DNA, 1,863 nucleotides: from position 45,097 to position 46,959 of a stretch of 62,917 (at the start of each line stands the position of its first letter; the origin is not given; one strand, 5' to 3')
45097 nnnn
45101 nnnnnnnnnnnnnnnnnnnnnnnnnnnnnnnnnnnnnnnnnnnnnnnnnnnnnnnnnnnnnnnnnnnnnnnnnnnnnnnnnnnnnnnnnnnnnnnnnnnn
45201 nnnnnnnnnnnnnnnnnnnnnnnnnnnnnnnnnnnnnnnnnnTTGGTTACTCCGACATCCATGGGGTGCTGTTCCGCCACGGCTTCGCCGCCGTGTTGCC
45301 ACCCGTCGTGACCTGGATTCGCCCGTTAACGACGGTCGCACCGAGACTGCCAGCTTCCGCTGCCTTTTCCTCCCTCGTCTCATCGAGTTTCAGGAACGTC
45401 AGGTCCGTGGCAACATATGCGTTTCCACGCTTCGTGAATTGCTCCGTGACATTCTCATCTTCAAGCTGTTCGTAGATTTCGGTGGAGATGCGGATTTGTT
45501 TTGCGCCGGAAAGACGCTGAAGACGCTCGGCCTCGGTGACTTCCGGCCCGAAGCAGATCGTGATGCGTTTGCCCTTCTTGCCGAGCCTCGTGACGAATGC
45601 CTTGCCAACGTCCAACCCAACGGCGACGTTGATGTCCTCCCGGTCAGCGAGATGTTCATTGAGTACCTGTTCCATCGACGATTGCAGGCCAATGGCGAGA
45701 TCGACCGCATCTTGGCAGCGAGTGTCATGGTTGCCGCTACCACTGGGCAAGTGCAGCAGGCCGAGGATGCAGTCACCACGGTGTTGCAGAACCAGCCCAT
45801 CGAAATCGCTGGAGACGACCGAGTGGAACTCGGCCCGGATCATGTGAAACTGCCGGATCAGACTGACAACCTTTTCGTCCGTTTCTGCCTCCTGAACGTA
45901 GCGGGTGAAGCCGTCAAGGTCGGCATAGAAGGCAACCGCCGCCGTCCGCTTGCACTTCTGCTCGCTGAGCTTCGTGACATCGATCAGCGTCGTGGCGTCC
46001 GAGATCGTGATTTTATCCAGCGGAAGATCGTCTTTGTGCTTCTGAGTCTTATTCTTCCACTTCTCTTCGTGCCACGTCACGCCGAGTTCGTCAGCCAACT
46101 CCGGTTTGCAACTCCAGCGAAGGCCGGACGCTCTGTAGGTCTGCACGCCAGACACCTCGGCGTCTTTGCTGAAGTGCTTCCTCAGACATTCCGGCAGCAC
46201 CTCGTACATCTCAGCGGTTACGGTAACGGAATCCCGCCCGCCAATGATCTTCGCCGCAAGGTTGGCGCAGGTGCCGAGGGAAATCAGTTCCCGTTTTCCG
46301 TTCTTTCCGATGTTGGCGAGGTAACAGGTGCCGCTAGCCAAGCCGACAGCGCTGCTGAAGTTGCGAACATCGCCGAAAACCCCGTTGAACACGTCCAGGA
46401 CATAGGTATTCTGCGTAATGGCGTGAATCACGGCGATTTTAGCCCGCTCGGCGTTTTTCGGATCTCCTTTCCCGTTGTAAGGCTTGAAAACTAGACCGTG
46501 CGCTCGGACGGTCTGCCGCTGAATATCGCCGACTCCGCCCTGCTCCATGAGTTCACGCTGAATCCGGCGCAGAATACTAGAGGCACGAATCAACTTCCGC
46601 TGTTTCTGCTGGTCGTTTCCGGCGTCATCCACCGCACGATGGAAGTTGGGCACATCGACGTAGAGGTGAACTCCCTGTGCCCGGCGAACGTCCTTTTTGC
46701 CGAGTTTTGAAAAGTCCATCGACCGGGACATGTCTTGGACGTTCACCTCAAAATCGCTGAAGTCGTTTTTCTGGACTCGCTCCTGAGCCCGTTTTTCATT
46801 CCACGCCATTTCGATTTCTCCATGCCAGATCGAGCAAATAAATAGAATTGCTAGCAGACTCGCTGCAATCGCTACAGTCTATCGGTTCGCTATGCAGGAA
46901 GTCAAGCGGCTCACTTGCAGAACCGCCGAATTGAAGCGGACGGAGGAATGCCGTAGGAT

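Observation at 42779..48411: Pycsar/CBASS-like cyclic-nucleotide defence module with an unusual gene set, plus divergent CapH/CapP-like regulators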

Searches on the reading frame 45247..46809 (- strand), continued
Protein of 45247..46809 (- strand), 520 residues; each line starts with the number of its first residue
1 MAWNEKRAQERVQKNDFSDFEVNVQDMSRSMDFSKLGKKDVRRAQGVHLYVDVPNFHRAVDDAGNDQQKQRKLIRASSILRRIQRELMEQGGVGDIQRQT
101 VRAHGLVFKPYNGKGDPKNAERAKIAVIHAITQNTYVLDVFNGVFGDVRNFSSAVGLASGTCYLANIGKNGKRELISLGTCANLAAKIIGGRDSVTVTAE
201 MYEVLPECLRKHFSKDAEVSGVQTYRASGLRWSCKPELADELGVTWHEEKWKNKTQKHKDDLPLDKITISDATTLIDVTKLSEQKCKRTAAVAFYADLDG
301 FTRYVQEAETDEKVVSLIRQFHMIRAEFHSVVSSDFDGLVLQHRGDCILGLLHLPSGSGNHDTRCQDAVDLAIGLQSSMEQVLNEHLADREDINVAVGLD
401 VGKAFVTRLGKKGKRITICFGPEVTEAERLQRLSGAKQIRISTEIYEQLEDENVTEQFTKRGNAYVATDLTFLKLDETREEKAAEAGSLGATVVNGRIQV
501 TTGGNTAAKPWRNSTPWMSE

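Call 82: predict_structure(alignment_id=A5)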
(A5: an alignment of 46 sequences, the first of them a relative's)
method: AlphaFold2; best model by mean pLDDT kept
length: 716 residues; sequences in the alignment: 46
mean_pLDDT: 87.8   pTM: 0.86
mean pLDDT of the five models: 87.8, 87.8, 85.7, 85.4, 82.6
residues with pLDDT >= 90: 424; 70-90: 231; 50-70: 43; < 50: 18
segments of 3 or more residues with pLDDT < 50: 504-508, 516-524
pLDDT, mean of each block of 10 residues (from residue 1): 86 90 81 79 93 94 95 96 95 88 92 94 98 98 96 93 68 87 92 98 98 93 97 97 98 97 92 90 93 86 87 90 87 77 74 82 95 92 89 93 82 90 94 98 96 97 96 94 88 85 48 46 56 92 96 95 93 95 79 93 84 76 73 90 94 94 87 74 82 76 88 67
secondary structure, 60 per line:
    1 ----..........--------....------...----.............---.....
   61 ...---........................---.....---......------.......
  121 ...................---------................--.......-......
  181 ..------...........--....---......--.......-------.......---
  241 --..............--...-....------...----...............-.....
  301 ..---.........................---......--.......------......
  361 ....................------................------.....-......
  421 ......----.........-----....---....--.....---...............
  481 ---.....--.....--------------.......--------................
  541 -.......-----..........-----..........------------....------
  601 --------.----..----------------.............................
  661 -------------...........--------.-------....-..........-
elements in order (helices of 4 or more, strands of 3 or more residues): H5-14 E23-26 E40-52 H56-63 H67-90 E94-98 E102-107 H114-139 E149-164 E167-173 H175-182 E189-193 H194-199 H202-205 E209-214 E217-223 H231-237 H243-256 E263-266 E280-294 H296-302 H306-330 E334-339 E342-348 H355-380 E387-402 E409-413 H415-426 E431-435 H436-439 H445-448 E452-455 E458-462 H466-480 E484-488 E491-495 H510-516 H525-540 E542-548 E554-563 E569-578 E591-594 H632-660 H674-684 H706-715

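Call 86: search_protein_families(library=padloc, proteins=[L089:5533-6306:+, L091:5401-6276:+, L090:5537-6322:+, L089:3992-5536:+, L090:3989-5533:+], max_evalue=0.001)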
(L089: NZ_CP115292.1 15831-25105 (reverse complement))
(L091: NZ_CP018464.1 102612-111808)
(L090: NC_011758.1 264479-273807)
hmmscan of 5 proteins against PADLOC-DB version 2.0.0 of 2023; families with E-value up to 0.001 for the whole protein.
L089:5533-6306:+ (257 aa): 5 families
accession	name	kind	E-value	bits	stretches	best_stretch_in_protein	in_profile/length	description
PDLC00868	E2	-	8.6e-109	361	1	3-256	2-255/259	E2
PDLC00878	E2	-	2.7e-34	117.1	1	40-256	39-263/267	E2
PDLC00875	E2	-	3.7e-29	100.1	1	4-256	4-242/256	E2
PDLC00865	E2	-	1e-05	23.1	0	70-131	79-140/219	E2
PDLC00872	E2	-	3e-05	21.6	0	70-131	75-137/216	E2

L091:5401-6276:+ (291 aa): 4 families
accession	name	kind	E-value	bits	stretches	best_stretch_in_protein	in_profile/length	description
PDLC00868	E2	-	4.1e-83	276.9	1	4-258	3-257/259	E2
PDLC00878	E2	-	1.5e-43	147.5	1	6-257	5-264/267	E2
PDLC00875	E2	-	5e-29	99.7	1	26-262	28-248/256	E2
PDLC00872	E2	-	0.00041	17.9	0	70-131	75-136/216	E2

L090:5537-6322:+ (261 aa): 4 families
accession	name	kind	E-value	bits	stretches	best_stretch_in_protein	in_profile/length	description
PDLC00868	E2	-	1e-85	285.4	1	6-258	3-255/259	E2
PDLC00878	E2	-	1.5e-36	124.5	1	29-258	26-263/267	E2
PDLC00875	E2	-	1.5e-36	124.3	1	7-258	5-242/256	E2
PDLC00872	E2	-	0.00014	19.4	1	73-134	76-138/216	E2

L089:3992-5536:+ (514 aa): 9 families
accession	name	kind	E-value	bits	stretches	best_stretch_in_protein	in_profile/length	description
PDLC02366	PycC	-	3.2e-241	799.4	1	3-507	1-486/486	-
PDLC00762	PycC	-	2.2e-233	773.7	1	1-508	1-507/508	Pycsar cyclase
PDLC00765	PycC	-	2.7e-76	255.5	1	4-505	2-472/477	Pycsar cyclase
PDLC02367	PycC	-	4.8e-17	60.2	2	40-208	36-192/226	-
PDLC00766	PycC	-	3.5e-13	47.5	1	41-207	37-194/232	Pycsar cyclase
PDLC02368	PycC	-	6.3e-13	46.9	2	114-198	102-190/234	-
PDLC02369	PycC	-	8.2e-11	39.9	1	17-212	12-192/248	-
PDLC00734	PycC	-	8e-06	23.2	1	280-422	185-315/374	Pycsar cyclase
PDLC00763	PycC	-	4e-05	21.1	1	13-201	10-200/268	Pycsar cyclase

L090:3989-5533:+ (514 aa): 8 families
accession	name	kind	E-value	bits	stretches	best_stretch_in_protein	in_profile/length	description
PDLC00762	PycC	-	2e-220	731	1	1-512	1-506/508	Pycsar cyclase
PDLC02366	PycC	-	2e-210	697.8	1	3-509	1-483/486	-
PDLC00765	PycC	-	7.7e-73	244.2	1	4-475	2-438/477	Pycsar cyclase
PDLC02367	PycC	-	2.4e-14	51.3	2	12-206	12-187/226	-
PDLC00766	PycC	-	8.5e-11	39.7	1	12-206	12-190/232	Pycsar cyclase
PDLC02368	PycC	-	4.2e-05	21.2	0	150-198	134-184/234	-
PDLC00764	PycC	-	0.00015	18.8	1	320-404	124-204/449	Pycsar cyclase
PDLC02369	PycC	-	0.00052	17.6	0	127-204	111-184/248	-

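Call 87: get_annotated_region(hit=H6, flank=3500)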
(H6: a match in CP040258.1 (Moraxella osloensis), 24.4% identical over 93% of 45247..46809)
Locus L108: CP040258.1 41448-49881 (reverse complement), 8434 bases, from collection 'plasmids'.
description: Moraxella osloensis strain MOXF1 plasmid pMOXF1, complete sequence
organism: Moraxella osloensis (NCBI taxid 34062)
taxonomy: Bacteria; Pseudomonadota; Gammaproteobacteria; Moraxellales; Moraxellaceae; Moraxella; Moraxella osloensis
host: -; source: mycoplasma culture contaminant; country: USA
typing (MOB-suite, as given by PLSDB): non-mobilizable
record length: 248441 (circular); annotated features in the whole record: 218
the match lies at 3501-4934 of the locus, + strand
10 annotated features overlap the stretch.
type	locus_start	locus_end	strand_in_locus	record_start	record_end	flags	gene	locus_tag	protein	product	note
predicted_resistance_gene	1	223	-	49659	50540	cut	mph(E)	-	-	Mph(E) family macrolide 2'-phosphotransferase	predicted by amrfinderplus; class MACROLIDE; identity 100.0%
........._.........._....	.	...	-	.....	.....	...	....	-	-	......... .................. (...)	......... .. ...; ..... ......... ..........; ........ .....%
CDS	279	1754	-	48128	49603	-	-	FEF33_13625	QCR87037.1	ABC-F type ribosomal protection protein Msr(E)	-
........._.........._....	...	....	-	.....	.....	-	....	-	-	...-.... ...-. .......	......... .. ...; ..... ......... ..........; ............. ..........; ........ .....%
predicted_resistance_gene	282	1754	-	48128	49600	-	msr(E)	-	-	ABC-F type ribosomal protection protein Msr(E)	predicted by amrfinderplus; class MACROLIDE/STREPTOGRAMIN; identity 100.0%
CDS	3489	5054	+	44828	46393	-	-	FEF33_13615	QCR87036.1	adenylate/guanylate cyclase domain-containing protein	-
CDS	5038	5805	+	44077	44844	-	-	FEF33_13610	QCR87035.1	hypothetical protein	-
CDS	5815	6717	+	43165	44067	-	-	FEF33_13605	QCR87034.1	cyclic nucleotide-binding domain-containing protein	-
CDS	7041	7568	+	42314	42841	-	-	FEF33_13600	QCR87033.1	hypothetical protein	-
CDS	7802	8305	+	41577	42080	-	ssb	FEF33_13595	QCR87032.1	single-stranded DNA-binding protein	-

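Call 88: get_annotated_region(hit=H12, flank=3500)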
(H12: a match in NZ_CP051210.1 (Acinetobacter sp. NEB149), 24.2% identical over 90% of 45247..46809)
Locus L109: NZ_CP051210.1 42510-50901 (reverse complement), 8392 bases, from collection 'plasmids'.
description: Acinetobacter sp. NEB149 plasmid pMsp65, complete sequence
organism: Acinetobacter sp. NEB149 (NCBI taxid 2725684)
taxonomy: Bacteria; Pseudomonadota; Gammaproteobacteria; Moraxellales; Moraxellaceae; Acinetobacter; Acinetobacter sp. NEB149
host: -; source: cell culture,R.J.Roberts; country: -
typing (MOB-suite, as given by PLSDB): non-mobilizable; replicon rep_cluster_327
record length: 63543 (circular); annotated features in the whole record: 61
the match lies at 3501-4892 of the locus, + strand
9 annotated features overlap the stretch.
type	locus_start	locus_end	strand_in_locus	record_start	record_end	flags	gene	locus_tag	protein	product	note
CDS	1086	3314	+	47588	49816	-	-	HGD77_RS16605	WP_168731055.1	DUF5710 domain-containing protein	-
CDS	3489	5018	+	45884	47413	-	-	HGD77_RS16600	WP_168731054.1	adenylate/guanylate cyclase domain-containing protein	GO:0009190 - cyclic nucleotide biosynthetic process [Evidence IEA]; GO:0035556 - intracellular signal transduction ...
CDS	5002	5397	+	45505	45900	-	-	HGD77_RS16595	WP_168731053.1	E2 domain-containing protein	-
CDS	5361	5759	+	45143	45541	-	-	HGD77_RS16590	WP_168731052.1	E2 domain-associated cysteine-rich protein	-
CDS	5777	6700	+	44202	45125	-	-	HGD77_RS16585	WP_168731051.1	TIR domain-containing protein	-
CDS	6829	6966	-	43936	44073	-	-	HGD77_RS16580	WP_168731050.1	hypothetical protein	-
CDS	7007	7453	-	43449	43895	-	-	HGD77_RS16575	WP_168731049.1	recombinase family protein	GO:0006310 - DNA recombination [Evidence IEA]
CDS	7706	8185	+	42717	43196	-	-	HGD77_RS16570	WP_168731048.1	hypothetical protein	-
CDS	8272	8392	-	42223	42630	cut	-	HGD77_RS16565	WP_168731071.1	YqaA family protein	-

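Call 89: get_annotated_region(hit=H13, flank=3500)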
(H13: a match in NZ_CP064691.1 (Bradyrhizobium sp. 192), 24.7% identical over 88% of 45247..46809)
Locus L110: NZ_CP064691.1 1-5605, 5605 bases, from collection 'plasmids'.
description: Bradyrhizobium sp. 192 plasmid p192_1, complete sequence
organism: Bradyrhizobium sp. 192 (NCBI taxid 2782660)
taxonomy: Bacteria; Pseudomonadota; Alphaproteobacteria; Hyphomicrobiales; Nitrobacteraceae; Bradyrhizobium; Bradyrhizobium sp. 192
host: -; source: Acmispon strigosus,cell culture,root nodule; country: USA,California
typing (MOB-suite, as given by PLSDB): non-mobilizable
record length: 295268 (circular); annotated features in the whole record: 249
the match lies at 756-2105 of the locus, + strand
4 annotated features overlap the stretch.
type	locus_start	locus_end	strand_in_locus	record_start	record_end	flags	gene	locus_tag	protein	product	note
CDS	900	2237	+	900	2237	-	-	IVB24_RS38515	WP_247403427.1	adenylate/guanylate cyclase domain-containing protein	GO:0009190 - cyclic nucleotide biosynthetic process [Evidence IEA]; GO:0035556 - intracellular signal transduction ...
CDS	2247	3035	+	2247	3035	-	-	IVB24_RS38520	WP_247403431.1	E2 domain-containing protein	-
CDS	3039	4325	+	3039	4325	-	-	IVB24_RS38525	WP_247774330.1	DUF2235 domain-containing protein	-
CDS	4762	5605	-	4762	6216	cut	-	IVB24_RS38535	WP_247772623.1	IS66 family transposase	-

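Call 90: get_annotated_region(hit=H15, flank=3500)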
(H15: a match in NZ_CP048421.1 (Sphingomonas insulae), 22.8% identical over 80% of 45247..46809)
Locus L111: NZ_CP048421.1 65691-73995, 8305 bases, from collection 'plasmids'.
description: Sphingomonas insulae strain KCTC 12872 plasmid unnamed3, complete sequence
organism: Sphingomonas insulae (NCBI taxid 424800)
taxonomy: Bacteria; Pseudomonadota; Alphaproteobacteria; Sphingomonadales; Sphingomonadaceae; Sphingomonas; Sphingomonas insulae
host: -; source: Cell,soil; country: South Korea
typing (MOB-suite, as given by PLSDB): non-mobilizable; mating-pair formation MPF_T
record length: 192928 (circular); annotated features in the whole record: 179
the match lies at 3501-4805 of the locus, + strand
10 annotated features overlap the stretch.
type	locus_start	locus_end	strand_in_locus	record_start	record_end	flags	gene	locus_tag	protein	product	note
CDS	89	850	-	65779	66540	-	-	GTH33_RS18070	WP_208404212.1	CPBP family intramembrane glutamic endopeptidase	GO:0071586 - CAAX-box protein processing [Evidence IEA]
CDS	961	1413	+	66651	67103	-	-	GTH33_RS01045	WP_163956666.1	hypothetical protein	-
CDS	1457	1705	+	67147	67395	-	-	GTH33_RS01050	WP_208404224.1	transcriptional regulator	-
CDS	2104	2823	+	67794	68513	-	-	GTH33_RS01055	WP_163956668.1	hypothetical protein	-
CDS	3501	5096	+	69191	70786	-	-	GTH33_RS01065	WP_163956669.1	adenylate/guanylate cyclase domain-containing protein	GO:0009190 - cyclic nucleotide biosynthetic process [Evidence IEA]; GO:0035556 - intracellular signal transduction ...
CDS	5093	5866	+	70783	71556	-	-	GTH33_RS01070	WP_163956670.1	E2 domain-associated cysteine-rich protein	-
CDS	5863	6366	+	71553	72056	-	-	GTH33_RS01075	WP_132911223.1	Pycsar system effector family protein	-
CDS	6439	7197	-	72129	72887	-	-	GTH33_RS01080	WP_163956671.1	DUF3307 domain-containing protein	-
CDS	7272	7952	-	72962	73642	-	-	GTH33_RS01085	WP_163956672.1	hypothetical protein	-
CDS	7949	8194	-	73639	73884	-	-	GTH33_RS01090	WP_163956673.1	hypothetical protein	-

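Call 91: get_annotated_region(hit=H4, flank=3500)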
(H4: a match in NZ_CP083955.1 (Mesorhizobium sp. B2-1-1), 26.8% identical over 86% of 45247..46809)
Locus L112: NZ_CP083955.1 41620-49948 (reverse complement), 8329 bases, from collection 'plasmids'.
description: Mesorhizobium sp. B2-1-1 plasmid pB2-1-1, complete sequence
organism: Mesorhizobium sp. B2-1-1 (NCBI taxid 2589974)
taxonomy: Bacteria; Pseudomonadota; Alphaproteobacteria; Hyphomicrobiales; Phyllobacteriaceae; Mesorhizobium; Mesorhizobium sp. B2-1-1
host: -; source: cell culture,soil; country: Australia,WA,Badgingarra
typing (MOB-suite, as given by PLSDB): non-mobilizable; replicon IncP; mating-pair formation MPF_T
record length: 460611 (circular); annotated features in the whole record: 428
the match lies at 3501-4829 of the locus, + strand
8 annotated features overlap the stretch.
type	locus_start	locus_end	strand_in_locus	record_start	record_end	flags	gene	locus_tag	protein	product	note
CDS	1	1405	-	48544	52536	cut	-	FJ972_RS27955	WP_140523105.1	tetratricopeptide repeat protein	-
CDS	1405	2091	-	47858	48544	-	-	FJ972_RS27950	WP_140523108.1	RES family NAD+ phosphorylase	-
CDS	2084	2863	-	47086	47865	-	-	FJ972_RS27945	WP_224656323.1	hypothetical protein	-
CDS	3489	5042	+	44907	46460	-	-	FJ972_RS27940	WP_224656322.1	adenylate/guanylate cyclase domain-containing protein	-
CDS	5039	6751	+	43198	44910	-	-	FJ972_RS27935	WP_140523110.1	ThiF family adenylyltransferase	-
CDS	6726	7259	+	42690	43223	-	-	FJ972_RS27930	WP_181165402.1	Mov34/MPN/PAD-1 family protein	-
CDS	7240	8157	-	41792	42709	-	-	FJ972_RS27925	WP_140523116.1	TIR domain-containing protein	-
CDS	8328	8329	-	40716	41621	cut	-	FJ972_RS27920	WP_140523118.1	restriction endonuclease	GO:0009307 - DNA restriction-modification system [Evidence IEA]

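Call 94: search_protein_families(library=ncbifam, proteins=[L089:5533-6306:+, L109:5002-5397:+, L109:5361-5759:+, L111:5093-5866:+, L112:5039-6751:+], max_evalue=0.001)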
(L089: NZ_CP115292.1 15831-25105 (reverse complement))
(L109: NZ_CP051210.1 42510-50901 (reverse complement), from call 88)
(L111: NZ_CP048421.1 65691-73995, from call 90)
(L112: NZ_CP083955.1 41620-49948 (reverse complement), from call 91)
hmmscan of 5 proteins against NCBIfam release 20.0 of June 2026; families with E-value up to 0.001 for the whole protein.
L089:5533-6306:+ (257 aa): 0 families

L109:5002-5397:+ (131 aa): 0 families

L109:5361-5759:+ (132 aa): 0 families

L111:5093-5866:+ (257 aa): 0 families

L112:5039-6751:+ (570 aa): 17 families
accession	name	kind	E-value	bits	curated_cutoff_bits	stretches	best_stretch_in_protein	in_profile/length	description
NF058523.1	6A-MBL_cap2_3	equivalog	2.2e-29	102.5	320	1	287-429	295-431/665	anti-phage 6A-MBL system cap2_3 protein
NF006395.0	PRK08644.1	equivalog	7.9e-19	68.1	159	1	285-418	24-152/215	sulfur carrier protein ThiS adenylyltransferase ThiF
TIGR02356.1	adenyl_thiF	equivalog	5.1e-17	61.9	275.25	1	284-422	13-146/203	thiazole biosynthesis adenylyltransferase ThiF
NF004111.0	PRK05600.1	equivalog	3e-14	52.9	437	1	285-420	35-164/371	ThiF family adenylyltransferase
TIGR02354.1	thiF_fam2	equivalog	3.2e-14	53.3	152.2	1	286-405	16-128/200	thiamine biosynthesis protein ThiF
NF004281.0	PRK05690.1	subfamily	8.2e-13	48.2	266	1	287-417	28-152/250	molybdopterin-synthase adenylyltransferase MoeB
NF006444.0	PRK08762.1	equivalog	1.9e-12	46.5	449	1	286-421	142-271/387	molybdopterin-synthase adenylyltransferase MoeB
NF047750.1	SAMPActivE1UbaA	equivalog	3.2e-11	43.1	450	1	278-398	18-133/270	SAMP-activating enzyme E1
NF006204.0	PRK08328.1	equivalog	3.3e-11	43.2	339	1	287-422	23-153/231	hypothetical protein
NF005902.0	PRK07878.1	equivalog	2.9e-10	39.6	647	1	276-421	26-166/392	adenylyltransferase/sulfurtransferase MoeZ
TIGR02355.1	moeB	equivalog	1.1e-09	38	376.55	1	288-416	21-143/240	molybdopterin-synthase adenylyltransferase MoeB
NF009123.0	PRK12475.1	subfamily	3.4e-08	33.1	510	1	286-400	19-129/338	MoeB/ThiF family adenylyltransferase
NF005646.0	PRK07411.1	equivalog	7.3e-08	31.9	633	1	286-404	33-144/390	molybdopterin-synthase adenylyltransferase MoeB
NF011696.0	PRK15116.1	equivalog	3.5e-06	26.9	304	1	291-363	30-103/268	tRNA cyclic N6-threonylcarbamoyladenosine(37) synthase TcdA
NF006077.0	PRK08223.1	equivalog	5.6e-06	25.5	266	1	285-369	22-107/296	hypothetical protein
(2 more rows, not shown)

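Call 104: fold_search(model_id=the predicted structure, library=pdb)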
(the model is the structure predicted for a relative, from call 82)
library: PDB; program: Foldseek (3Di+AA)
matches with E <= 10: 974; with E <= 0.001: 177
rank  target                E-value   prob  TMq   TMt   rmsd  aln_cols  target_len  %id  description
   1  6yii                  6.7e-30  1.00  0.56  0.82   4.3       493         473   24  Crystal structure of a Class III adenylyl cyclase-like ATP-binding protein from Pseudomonas aeruginosa (released 2020-06-17)
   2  9u3p_A                1.7e-17  1.00  0.43  0.61  12.9       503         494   13  Cryo-EM structure of human AC9-Gs complex (soluble domain) (released 2025-06-11)
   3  7pdf_A                3.6e-17  1.00  0.43  0.65  10.4       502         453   14  focus refinement of soluble domain of adenylyl cyclase 9 in complex with Gs protein alpha subunit and MANT-GTP (released 2022-01-26)
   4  6r4p_A                2.4e-16  1.00  0.42  0.61   8.4       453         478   13  Structure of a soluble domain of adenylyl cyclase bound to an activated stimulatory G protein (released 2019-05-08)
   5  8cot                  1.2e-15  1.00  0.39  0.57   9.0       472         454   13  Complex of human soluble adenylyl cyclase 10 catalytic core with inhibitor TDI-10962 (released 2023-04-26)
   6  8co7                  1.3e-15  1.00  0.40  0.59   8.9       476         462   11  Crystal structure of human soluble adenylyl cyclase (sAC) in complex with inhibitor TDI-09066 (released 2024-01-03)
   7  8cnh                  1.4e-15  1.00  0.39  0.58   8.8       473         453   12  Crystal structure of human soluble adenylyl cyclase (sAC) in complex with inhibitor TDI-10512 (released 2023-04-26)
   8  8coj                  1.5e-15  1.00  0.39  0.58   8.5       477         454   13  Crystal structure of human soluble adenylyl cyclase catalytic domain in complex with the inhibitor TDI-10228 (released 2023-04-26)
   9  4clk                  3.4e-15  1.00  0.41  0.61   8.9       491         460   12  Crystal structure of human soluble Adenylyl Cyclase in complex with alpha,beta-methyleneadenosine-5'-triphosphate (released 2014-03-05)
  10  4clp                  3.8e-15  1.00  0.41  0.61   8.7       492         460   13  Crystal structure of human soluble Adenylyl Cyclase complex with adenosine-3',5'-cyclic-monophosphate (released 2014-03-05)
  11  7ovd                  3.8e-15  1.00  0.39  0.58   8.8       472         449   13  Human soluble adenylyl cyclase in complex with the inhibitor TDI10229 (released 2021-10-06)
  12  4usu                  4.4e-15  1.00  0.41  0.60   8.9       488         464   13  Crystal structure of human soluble Adenylyl Cyclase in complex with alpha,beta-methyleneadenosine-5'-triphosphate (released 2014-07-30)
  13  4ust                  6.4e-15  1.00  0.41  0.61   8.8       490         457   12  Crystal structure of human soluble Adenylyl Cyclase with pyrophosphate resulting from soaking with GTP and Magnesium (released 2014-07-30)
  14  4clt                  7.1e-15  1.00  0.41  0.60  11.4       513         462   12  Crystal structure of human soluble Adenylyl Cyclase with adenosine-3', 5'-cyclic-monophosphate and pyrophosphate (released 2014-03-05)
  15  4cls                  7.5e-15  1.00  0.41  0.60   8.9       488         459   12  Crystal structure of human soluble Adenylyl Cyclase with Pyrophosphate (released 2014-03-05)
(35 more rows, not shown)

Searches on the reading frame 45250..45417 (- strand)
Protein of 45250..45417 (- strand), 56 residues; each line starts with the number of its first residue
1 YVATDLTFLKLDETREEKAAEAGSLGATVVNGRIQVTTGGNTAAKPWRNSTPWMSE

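Call 46: search_solved_structures(query=window:45250-45417:-, max_evalue=10, show_alignments=2)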
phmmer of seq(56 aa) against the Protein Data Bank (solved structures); distinct sequences matched with E-value up to 10: 0.
